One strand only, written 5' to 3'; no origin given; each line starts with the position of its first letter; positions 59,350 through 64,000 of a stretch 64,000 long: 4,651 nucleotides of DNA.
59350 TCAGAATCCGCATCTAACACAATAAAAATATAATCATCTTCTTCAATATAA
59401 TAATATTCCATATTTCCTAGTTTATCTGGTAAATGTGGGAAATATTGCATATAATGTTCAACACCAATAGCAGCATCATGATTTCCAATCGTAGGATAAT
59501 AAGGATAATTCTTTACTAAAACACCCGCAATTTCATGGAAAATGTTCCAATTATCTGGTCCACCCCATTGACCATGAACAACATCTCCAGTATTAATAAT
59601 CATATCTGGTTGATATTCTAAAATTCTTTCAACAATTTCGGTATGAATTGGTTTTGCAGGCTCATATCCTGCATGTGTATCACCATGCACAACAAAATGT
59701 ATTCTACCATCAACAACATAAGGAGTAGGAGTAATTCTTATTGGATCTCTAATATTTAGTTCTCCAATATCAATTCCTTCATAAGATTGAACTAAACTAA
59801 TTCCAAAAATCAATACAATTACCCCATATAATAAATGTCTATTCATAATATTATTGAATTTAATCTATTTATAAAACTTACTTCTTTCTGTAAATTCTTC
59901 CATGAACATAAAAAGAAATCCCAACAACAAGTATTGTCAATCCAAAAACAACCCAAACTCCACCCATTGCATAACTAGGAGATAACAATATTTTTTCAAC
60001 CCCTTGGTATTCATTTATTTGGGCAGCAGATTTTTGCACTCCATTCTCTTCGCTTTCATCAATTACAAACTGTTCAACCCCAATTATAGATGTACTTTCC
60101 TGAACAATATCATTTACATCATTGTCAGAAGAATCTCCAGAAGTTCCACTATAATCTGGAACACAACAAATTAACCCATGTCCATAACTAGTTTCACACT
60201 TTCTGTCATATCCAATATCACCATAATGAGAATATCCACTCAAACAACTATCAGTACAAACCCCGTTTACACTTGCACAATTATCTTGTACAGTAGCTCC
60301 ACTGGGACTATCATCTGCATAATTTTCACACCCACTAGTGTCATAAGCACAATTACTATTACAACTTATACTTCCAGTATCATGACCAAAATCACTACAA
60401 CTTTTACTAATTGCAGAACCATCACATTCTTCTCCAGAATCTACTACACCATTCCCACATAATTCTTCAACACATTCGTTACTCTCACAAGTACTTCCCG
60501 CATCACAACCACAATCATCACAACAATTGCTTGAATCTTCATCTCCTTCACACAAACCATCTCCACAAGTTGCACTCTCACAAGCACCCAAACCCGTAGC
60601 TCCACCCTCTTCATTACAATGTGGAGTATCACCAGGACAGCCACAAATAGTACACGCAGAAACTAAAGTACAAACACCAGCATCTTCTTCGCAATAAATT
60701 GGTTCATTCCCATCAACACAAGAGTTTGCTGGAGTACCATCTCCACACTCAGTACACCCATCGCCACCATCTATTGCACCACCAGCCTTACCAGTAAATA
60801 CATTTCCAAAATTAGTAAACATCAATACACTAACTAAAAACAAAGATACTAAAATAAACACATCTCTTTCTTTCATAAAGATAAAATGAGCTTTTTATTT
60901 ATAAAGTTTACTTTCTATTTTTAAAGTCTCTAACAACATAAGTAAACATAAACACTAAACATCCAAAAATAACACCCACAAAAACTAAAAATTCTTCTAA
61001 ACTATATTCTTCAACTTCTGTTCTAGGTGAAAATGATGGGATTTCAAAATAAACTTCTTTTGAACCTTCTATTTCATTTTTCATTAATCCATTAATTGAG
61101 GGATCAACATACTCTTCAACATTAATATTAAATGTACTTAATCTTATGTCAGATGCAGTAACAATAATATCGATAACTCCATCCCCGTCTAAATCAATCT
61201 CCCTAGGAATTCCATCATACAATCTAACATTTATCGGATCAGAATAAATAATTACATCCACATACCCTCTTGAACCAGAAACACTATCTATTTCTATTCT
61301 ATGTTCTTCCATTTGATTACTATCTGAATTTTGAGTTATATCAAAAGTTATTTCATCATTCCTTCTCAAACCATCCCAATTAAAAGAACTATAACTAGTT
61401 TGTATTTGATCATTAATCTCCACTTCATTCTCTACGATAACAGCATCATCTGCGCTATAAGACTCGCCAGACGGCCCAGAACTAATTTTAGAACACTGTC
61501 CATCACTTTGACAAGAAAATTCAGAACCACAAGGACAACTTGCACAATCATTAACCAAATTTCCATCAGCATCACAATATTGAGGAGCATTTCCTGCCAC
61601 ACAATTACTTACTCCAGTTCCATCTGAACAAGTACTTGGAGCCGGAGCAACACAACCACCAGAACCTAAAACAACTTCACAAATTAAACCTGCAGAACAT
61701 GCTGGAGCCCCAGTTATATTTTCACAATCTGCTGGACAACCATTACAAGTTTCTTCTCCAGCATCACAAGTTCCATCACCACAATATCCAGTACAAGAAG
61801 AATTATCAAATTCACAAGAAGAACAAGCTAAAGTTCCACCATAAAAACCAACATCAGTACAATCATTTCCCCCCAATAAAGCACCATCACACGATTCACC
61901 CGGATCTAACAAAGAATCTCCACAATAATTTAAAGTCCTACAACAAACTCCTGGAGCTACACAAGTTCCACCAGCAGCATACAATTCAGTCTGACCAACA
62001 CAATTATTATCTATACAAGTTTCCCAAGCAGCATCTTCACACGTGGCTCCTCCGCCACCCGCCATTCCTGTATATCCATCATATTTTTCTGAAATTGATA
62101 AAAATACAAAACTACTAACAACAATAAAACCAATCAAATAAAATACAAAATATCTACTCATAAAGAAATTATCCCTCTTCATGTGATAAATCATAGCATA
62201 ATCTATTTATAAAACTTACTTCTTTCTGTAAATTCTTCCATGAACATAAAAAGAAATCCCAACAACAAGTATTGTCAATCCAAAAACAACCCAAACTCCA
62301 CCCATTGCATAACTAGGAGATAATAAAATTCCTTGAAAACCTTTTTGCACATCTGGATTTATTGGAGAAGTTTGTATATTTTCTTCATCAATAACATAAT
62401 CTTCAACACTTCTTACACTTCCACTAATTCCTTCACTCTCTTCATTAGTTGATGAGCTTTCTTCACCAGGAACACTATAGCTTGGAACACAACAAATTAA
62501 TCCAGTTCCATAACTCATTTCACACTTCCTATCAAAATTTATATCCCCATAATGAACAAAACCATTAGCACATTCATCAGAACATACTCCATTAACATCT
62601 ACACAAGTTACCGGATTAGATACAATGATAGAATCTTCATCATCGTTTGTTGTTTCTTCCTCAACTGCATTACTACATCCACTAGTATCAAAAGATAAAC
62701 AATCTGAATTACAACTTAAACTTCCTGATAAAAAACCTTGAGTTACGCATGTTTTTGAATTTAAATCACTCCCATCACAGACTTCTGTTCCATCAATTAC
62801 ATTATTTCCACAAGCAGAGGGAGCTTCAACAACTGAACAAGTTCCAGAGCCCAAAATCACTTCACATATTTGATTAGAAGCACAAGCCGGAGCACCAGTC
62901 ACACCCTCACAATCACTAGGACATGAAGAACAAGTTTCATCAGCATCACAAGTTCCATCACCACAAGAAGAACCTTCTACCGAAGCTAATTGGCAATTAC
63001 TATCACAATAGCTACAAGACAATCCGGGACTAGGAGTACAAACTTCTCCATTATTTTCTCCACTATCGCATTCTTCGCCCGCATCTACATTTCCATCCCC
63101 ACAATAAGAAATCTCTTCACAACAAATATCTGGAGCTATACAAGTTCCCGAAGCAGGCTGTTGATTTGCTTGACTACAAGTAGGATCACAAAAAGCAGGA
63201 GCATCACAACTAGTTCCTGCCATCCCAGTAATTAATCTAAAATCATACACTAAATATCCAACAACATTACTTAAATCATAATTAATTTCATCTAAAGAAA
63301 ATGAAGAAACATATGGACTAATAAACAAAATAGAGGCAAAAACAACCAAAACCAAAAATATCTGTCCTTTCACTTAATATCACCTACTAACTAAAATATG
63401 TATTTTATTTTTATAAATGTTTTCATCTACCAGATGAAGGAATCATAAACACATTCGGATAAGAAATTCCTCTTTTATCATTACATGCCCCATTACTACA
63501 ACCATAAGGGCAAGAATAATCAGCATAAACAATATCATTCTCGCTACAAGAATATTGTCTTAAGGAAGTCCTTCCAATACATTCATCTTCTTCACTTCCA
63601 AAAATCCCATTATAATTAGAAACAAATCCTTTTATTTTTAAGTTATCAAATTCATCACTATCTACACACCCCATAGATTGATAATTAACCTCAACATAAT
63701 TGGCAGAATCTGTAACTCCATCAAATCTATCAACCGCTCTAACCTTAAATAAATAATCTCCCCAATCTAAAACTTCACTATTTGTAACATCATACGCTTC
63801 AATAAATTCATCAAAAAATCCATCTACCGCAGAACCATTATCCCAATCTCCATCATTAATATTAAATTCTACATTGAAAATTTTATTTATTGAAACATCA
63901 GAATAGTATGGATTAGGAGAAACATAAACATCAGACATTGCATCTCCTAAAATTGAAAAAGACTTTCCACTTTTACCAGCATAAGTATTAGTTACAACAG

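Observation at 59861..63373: Tandem family of three Cys-rich, C-terminally anchored surface proteins with a gene-conversion tract that also carries a promoter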

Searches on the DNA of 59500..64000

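Call 60: search_rna_families(source=window, start=59500, end=64000, threshold=evalue, max_evalue=1)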
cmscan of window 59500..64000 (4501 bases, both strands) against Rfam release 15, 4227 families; matches with E-value up to 1: 0.
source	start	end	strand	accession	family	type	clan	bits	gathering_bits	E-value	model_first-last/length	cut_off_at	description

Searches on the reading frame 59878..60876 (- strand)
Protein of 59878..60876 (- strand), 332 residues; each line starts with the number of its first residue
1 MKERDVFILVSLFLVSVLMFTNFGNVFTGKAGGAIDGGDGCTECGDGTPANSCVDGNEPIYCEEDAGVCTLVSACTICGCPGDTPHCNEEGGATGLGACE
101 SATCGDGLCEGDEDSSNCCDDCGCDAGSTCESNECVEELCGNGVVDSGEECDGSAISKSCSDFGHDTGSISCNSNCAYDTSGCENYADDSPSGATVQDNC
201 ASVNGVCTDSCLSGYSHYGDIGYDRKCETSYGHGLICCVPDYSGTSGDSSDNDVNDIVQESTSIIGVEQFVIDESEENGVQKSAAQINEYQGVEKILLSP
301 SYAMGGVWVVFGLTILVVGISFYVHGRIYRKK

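Call 6: search_protein_families(library=pfam, proteins=[window:59878-60876:-], max_evalue=1)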
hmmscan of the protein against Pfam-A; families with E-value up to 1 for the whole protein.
window:59878-60876:- (332 aa): 0 families

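Call 11: search_protein_families(library=ncbifam, proteins=[window:59878-60876:-], max_evalue=10)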
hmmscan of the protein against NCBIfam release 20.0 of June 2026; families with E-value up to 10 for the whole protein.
window:59878-60876:- (332 aa): 0 families

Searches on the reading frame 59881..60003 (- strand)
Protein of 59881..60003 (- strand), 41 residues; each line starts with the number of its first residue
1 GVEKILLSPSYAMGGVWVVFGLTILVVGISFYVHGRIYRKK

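Call 22: find_homologous_proteins(query=A2, max_evalue=10)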
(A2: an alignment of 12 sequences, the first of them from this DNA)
Query A2 (12 sequences): 29 candidates shared short words with the query, none scored E <= 10.

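Call 29: search_protein_representatives(alignment_id=A2)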
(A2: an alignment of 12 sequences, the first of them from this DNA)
Query: 12 sequences, 41 profile positions. Proteins with E-value up to 0.001 (for the whole library): 17; up to 1e-10: 9; up to 1e-30: 0. The best 17 are listed.
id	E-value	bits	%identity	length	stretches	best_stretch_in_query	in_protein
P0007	2.8e-21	90.9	-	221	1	1-41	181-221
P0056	5.0e-20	86.9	-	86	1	1-39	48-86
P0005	9.3e-20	86.0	-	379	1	1-41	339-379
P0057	8.6e-19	82.9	-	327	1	1-41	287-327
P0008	1.8e-15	72.3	-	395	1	1-41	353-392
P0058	6.6e-15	70.5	-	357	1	1-39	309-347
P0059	4.8e-14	67.7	-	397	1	1-38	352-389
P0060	2.4e-11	59.1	-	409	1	1-36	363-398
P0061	2.5e-11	59.0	-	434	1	1-35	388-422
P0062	1.2e-07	47.3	-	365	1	1-40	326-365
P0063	3.9e-07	45.6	-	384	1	1-40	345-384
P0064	7.7e-07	44.7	-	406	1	1-38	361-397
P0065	1.2e-05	40.8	-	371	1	3-40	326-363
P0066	2.7e-05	39.7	-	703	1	2-39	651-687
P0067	3.8e-05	39.2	-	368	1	1-39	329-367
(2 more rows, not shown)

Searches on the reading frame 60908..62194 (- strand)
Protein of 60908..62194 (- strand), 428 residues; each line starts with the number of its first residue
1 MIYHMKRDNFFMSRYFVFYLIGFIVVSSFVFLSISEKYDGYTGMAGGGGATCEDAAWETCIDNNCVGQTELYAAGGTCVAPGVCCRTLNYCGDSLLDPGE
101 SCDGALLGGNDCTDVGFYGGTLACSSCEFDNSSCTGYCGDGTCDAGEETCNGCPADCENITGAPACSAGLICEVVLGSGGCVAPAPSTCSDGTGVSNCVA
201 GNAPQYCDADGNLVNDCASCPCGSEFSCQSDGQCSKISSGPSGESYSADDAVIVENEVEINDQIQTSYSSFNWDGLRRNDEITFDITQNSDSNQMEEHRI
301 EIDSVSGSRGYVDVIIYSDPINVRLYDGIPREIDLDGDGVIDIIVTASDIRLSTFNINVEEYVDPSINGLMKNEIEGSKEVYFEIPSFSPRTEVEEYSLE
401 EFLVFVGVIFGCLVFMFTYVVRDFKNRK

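Call 6: search_protein_families(library=pfam, proteins=[window:60908-62194:-], max_evalue=1)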
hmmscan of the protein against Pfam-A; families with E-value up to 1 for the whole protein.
window:60908-62194:- (428 aa): 2 families
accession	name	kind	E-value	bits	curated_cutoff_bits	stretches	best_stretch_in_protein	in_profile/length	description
PF13202.12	EF-hand_5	-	0.1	12.5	25.9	1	331-342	6-17/25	EF hand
PF17468.7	GP52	-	0.17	12.5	25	1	362-410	4-51/61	Phage gene product 52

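Call 11: search_protein_families(library=ncbifam, proteins=[window:60908-62194:-], max_evalue=10)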
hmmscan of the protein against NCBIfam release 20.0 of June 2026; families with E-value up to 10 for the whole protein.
window:60908-62194:- (428 aa): 0 families
